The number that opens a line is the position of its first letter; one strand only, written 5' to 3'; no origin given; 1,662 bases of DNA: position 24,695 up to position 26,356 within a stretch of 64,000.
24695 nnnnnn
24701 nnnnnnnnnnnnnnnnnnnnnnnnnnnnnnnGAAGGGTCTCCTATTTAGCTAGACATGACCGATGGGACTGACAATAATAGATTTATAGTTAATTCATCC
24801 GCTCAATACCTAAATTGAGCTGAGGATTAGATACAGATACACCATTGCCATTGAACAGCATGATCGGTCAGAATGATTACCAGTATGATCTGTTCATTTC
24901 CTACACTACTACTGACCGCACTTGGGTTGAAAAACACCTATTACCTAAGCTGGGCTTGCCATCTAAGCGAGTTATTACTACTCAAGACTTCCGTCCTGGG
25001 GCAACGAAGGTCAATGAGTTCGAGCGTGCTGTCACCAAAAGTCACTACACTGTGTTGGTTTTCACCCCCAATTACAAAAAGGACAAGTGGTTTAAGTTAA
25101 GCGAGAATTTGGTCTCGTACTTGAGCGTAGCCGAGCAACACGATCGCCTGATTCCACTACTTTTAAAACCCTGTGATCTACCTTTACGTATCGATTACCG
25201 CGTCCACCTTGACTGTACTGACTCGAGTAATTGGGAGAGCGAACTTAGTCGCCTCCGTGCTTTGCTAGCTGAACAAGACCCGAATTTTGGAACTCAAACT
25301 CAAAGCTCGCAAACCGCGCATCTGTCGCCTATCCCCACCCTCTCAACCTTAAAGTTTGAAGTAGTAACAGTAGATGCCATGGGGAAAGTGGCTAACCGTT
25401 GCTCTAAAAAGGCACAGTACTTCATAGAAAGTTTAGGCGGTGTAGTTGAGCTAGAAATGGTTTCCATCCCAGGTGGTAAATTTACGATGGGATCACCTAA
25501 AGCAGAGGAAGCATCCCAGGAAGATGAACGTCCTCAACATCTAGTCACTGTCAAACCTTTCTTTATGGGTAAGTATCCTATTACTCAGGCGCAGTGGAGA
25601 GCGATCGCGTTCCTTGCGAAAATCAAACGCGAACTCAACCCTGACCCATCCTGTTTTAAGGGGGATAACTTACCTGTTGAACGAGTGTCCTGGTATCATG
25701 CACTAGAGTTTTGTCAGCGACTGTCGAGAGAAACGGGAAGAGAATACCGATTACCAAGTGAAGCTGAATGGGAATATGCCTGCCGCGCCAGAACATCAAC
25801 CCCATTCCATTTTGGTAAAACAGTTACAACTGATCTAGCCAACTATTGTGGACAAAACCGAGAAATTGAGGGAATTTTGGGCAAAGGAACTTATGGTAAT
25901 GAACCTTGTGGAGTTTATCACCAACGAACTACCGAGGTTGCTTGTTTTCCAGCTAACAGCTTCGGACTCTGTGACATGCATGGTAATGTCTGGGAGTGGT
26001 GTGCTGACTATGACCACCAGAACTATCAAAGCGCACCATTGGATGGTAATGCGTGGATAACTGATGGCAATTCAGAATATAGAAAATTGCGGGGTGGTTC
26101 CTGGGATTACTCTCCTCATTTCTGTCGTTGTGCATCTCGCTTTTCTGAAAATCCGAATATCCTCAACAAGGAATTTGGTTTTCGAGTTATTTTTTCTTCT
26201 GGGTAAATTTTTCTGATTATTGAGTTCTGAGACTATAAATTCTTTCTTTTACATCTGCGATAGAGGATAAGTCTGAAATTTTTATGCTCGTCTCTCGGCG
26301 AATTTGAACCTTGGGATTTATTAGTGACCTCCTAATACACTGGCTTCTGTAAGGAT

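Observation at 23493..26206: Divergent caspase-TIR and TIR-FGE(SUMF1) gene pair: candidate uncharacterised two-protein TIR immune/cell-death module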

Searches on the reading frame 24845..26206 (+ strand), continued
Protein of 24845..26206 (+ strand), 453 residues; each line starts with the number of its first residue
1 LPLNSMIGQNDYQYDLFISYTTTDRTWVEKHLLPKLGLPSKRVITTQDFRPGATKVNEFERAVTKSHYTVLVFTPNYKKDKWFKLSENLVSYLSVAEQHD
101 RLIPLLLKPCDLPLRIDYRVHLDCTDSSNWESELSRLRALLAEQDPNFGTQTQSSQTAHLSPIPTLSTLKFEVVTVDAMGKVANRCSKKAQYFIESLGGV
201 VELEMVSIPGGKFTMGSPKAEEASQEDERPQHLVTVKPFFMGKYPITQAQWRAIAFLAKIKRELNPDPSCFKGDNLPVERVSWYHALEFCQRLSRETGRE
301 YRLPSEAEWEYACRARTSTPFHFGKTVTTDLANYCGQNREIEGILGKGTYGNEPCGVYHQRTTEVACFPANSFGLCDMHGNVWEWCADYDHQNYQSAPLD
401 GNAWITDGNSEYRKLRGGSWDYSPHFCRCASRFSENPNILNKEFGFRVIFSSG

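Call 96: find_encoding_contigs(protein=P0161, flank=6000, max_places=2)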
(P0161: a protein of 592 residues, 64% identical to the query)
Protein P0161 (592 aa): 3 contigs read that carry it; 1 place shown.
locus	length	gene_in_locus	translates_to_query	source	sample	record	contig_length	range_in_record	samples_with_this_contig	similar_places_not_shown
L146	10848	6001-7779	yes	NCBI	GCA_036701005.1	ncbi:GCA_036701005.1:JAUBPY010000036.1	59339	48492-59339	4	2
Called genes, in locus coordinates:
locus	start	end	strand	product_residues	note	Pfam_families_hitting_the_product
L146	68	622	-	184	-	PF01551:Peptidase_M23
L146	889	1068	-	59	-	-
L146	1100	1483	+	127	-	-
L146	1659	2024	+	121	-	PF13316:DUF4087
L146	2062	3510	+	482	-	PF00270:DEAD, PF00271:Helicase_C, PF16124:RecQ_Zn_bind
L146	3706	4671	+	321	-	PF01479:S4, PF00849:PseudoU_synth_2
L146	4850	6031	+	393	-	PF12697:Abhydrolase_6 (faint)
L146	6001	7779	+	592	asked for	PF00656:Peptidase_C14, PF03781:FGE-sulfatase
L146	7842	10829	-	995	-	PF13086:AAA_11, PF13245:AAA_19 (faint), PF13604:AAA_30 (faint), PF01443:Viral_helicase1 (faint), PF13086:AAA_11 (weak), PF13087:AAA_12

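Call 97: find_encoding_contigs(protein=P0215, flank=6000, max_places=2)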
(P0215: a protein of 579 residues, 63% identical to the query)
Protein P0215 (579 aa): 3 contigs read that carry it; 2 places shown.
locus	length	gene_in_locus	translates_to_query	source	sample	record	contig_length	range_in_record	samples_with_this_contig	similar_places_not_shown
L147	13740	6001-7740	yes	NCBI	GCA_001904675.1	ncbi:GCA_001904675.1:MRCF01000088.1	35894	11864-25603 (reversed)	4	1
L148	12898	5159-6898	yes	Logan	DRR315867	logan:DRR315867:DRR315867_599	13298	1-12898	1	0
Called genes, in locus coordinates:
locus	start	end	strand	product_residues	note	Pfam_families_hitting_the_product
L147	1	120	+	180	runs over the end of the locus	PF10719:ComFB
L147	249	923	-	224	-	PF03734:YkuD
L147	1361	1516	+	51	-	-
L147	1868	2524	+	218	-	PF07638:Sigma70_ECF (weak), PF04542:Sigma70_r2, PF08281:Sigma70_r4_2, PF04545:Sigma70_r4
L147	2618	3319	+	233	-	-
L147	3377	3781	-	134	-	PF06094:GGACT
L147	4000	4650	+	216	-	PF08378:NERD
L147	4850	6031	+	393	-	PF12697:Abhydrolase_6 (faint)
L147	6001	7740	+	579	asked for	PF00656:Peptidase_C14, PF03781:FGE-sulfatase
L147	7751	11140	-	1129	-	PF13086:AAA_11, PF13604:AAA_30 (faint), PF01443:Viral_helicase1 (faint), PF13245:AAA_19 (faint), PF13086:AAA_11 (weak), PF13087:AAA_12, PF13091:PLDc_2 (weak)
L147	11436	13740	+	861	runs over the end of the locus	PF00133:tRNA-synt_1, PF09334:tRNA-synt_1g, PF13603:tRNA-synt_1_2, PF00133:tRNA-synt_1 (weak), PF08264:Anticodon_1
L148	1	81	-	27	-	?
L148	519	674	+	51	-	-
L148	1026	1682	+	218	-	PF07638:Sigma70_ECF (weak), PF04542:Sigma70_r2, PF08281:Sigma70_r4_2, PF04545:Sigma70_r4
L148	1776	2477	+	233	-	-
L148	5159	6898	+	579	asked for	PF00656:Peptidase_C14, PF03781:FGE-sulfatase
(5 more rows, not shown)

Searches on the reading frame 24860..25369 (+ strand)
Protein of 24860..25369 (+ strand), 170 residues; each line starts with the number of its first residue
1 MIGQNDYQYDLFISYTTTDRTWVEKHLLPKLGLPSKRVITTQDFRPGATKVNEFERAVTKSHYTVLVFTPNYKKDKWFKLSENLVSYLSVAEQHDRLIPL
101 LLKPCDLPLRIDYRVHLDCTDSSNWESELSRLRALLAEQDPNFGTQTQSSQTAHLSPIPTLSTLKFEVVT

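Call 31: search_solved_structures(query=window:24860-25330:+, max_evalue=0.01, show_alignments=3)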
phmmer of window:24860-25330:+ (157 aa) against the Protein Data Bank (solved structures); distinct sequences matched with E-value up to 0.01: 25.
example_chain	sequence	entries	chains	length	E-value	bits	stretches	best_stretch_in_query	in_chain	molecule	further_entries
1fyw_A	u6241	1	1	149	1.1e-10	45.1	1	8-106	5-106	TOLL-LIKE RECEPTOR 2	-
1o77_A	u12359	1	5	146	1.8e-10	44.4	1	9-106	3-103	TOLL-LIKE RECEPTOR 2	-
1fyx_A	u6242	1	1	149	2e-09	41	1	8-106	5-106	TOLL-LIKE RECEPTOR 2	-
7ylf_A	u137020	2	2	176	2.3e-08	37.6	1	8-104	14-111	Toll-like receptor 15 | Toll-like receptor 2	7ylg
1fyv_A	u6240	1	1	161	2.4e-08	37.5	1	4-105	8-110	TOLL-LIKE RECEPTOR 1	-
7nuw_A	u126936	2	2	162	2.4e-08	37.5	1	4-105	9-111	Toll-like receptor 1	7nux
7nt7_A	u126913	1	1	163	2.4e-08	37.5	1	4-105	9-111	Toll-like receptor 1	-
4w8h_A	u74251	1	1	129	4.3e-08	36.7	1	8-122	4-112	Toll-receptor-related 2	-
4w8g_A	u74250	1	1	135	5e-08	36.5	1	8-122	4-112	Toll-receptor-related 2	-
4om7_A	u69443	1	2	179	2.6e-07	34.2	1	8-105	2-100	Toll-like receptor 6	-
2j67_A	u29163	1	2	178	1.7e-06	31.5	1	7-106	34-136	TOLL LIKE RECEPTOR 10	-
6o0w_A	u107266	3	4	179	0.00057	23.3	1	8-78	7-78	TIR-NB-LRR type resistance protein RUN1 | Disease resistance protein RUN1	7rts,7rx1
5ku7_A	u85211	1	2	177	0.0007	23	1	8-88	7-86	TIR-NB-LRR type resistance protein RPV1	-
7s2z_A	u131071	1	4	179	0.0008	22.8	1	8-78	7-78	Disease resistance protein RUN1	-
3ub4_A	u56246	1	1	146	0.0009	22.7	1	39-102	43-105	Toll/interleukin-1 receptor domain-containing adapter protein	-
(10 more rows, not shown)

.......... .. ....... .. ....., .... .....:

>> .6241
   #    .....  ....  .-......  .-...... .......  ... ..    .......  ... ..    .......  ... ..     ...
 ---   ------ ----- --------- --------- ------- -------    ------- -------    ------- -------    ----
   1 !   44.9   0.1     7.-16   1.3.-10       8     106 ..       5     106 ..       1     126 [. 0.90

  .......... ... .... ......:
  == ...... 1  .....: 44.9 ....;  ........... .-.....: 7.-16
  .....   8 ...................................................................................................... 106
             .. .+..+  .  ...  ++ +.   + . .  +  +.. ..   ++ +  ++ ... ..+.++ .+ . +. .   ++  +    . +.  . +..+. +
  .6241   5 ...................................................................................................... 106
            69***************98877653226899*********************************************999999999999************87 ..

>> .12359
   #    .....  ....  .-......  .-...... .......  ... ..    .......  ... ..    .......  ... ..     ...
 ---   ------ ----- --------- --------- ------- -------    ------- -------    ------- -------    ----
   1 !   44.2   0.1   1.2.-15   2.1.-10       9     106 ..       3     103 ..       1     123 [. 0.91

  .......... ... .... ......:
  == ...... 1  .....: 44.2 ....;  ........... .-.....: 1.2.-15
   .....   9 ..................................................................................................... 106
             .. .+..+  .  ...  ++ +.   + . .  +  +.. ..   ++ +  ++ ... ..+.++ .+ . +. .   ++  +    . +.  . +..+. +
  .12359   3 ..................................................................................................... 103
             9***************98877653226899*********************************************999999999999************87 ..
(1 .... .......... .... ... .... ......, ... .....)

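Call 42: find_homologous_proteins(query=window:24860-25369:+, max_evalue=1e-8)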
Query window:24860-25369:+ (170 aa): 3 proteins with E <= 1e-8 among 53 candidates.
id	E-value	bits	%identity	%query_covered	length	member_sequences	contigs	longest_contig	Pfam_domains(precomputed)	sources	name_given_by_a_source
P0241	5.6e-41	158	55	83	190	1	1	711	PF01582.26,PF20703.4,PF13676.12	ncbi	-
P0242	2.9e-39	153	52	83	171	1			PF13676.12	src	-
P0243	6.0e-33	132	57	65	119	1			PF01582.26,PF13676.12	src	-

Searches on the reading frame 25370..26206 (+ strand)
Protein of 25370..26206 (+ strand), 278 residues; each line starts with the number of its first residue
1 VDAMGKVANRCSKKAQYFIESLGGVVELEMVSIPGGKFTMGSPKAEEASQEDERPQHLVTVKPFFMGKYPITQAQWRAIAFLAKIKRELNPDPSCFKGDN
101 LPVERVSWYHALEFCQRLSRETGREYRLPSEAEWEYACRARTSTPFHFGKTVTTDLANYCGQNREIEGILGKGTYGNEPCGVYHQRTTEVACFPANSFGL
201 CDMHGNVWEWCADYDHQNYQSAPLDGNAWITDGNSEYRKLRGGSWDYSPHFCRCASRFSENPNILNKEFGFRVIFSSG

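Call 56: search_solved_structures(query=window:25370-26206:+, max_evalue=0.00001, show_alignments=5)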
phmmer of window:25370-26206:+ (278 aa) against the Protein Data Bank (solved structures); distinct sequences matched with E-value up to 0.00001: 23.
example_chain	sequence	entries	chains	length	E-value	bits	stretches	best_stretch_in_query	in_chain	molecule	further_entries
5hha_A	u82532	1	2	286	5.9e-34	120.9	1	29-273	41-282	PvdO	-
2y3c_A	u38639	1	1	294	9.3e-19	71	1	124-273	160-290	TREPONEMA DENTICOLA VARIABLE PROTEIN 1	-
2aft_X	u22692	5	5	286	1e-16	64.3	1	83-273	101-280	Sulfatase modifying factor 1 | Sulfatase-modifying factor 1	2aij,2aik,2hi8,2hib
31dc_A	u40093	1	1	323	1.3e-16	63.9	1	82-273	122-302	Formylglycine-generating enzyme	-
5ssx_A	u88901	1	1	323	1.8e-16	63.5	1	82-273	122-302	Formylglycine-generating enzyme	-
2aii_X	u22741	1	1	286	1.9e-16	63.5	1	83-273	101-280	Sulfatase modifying factor 1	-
8aru_A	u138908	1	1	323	2.1e-16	63.3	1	82-273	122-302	Formylglycine-generating enzyme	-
1y1e_X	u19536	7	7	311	2.2e-16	63.2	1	82-273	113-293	C-alpha-formyglycine-generating enzyme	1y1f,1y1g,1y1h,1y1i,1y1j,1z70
5ssy_A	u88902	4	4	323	2.5e-16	63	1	82-273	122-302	Formylglycine-generating enzyme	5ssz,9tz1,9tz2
2afy_X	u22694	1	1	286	4.3e-16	62.3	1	82-273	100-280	Sulfatase modifying factor 1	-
9myj_B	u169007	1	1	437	7.8e-16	61.4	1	99-276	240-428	Lipoprotein, putative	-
7spq_A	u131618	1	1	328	8.4e-16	61.3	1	53-153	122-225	Serine/threonine kinase ToxD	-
9p6h_B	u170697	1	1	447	8.9e-16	61.2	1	99-276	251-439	Lipoprotein, putative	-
9mzu_A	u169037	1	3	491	1.2e-15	60.8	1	99-276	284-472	PorK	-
9ots_A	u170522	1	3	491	1.2e-15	60.8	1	99-276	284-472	Por secretion system protein porK/gldK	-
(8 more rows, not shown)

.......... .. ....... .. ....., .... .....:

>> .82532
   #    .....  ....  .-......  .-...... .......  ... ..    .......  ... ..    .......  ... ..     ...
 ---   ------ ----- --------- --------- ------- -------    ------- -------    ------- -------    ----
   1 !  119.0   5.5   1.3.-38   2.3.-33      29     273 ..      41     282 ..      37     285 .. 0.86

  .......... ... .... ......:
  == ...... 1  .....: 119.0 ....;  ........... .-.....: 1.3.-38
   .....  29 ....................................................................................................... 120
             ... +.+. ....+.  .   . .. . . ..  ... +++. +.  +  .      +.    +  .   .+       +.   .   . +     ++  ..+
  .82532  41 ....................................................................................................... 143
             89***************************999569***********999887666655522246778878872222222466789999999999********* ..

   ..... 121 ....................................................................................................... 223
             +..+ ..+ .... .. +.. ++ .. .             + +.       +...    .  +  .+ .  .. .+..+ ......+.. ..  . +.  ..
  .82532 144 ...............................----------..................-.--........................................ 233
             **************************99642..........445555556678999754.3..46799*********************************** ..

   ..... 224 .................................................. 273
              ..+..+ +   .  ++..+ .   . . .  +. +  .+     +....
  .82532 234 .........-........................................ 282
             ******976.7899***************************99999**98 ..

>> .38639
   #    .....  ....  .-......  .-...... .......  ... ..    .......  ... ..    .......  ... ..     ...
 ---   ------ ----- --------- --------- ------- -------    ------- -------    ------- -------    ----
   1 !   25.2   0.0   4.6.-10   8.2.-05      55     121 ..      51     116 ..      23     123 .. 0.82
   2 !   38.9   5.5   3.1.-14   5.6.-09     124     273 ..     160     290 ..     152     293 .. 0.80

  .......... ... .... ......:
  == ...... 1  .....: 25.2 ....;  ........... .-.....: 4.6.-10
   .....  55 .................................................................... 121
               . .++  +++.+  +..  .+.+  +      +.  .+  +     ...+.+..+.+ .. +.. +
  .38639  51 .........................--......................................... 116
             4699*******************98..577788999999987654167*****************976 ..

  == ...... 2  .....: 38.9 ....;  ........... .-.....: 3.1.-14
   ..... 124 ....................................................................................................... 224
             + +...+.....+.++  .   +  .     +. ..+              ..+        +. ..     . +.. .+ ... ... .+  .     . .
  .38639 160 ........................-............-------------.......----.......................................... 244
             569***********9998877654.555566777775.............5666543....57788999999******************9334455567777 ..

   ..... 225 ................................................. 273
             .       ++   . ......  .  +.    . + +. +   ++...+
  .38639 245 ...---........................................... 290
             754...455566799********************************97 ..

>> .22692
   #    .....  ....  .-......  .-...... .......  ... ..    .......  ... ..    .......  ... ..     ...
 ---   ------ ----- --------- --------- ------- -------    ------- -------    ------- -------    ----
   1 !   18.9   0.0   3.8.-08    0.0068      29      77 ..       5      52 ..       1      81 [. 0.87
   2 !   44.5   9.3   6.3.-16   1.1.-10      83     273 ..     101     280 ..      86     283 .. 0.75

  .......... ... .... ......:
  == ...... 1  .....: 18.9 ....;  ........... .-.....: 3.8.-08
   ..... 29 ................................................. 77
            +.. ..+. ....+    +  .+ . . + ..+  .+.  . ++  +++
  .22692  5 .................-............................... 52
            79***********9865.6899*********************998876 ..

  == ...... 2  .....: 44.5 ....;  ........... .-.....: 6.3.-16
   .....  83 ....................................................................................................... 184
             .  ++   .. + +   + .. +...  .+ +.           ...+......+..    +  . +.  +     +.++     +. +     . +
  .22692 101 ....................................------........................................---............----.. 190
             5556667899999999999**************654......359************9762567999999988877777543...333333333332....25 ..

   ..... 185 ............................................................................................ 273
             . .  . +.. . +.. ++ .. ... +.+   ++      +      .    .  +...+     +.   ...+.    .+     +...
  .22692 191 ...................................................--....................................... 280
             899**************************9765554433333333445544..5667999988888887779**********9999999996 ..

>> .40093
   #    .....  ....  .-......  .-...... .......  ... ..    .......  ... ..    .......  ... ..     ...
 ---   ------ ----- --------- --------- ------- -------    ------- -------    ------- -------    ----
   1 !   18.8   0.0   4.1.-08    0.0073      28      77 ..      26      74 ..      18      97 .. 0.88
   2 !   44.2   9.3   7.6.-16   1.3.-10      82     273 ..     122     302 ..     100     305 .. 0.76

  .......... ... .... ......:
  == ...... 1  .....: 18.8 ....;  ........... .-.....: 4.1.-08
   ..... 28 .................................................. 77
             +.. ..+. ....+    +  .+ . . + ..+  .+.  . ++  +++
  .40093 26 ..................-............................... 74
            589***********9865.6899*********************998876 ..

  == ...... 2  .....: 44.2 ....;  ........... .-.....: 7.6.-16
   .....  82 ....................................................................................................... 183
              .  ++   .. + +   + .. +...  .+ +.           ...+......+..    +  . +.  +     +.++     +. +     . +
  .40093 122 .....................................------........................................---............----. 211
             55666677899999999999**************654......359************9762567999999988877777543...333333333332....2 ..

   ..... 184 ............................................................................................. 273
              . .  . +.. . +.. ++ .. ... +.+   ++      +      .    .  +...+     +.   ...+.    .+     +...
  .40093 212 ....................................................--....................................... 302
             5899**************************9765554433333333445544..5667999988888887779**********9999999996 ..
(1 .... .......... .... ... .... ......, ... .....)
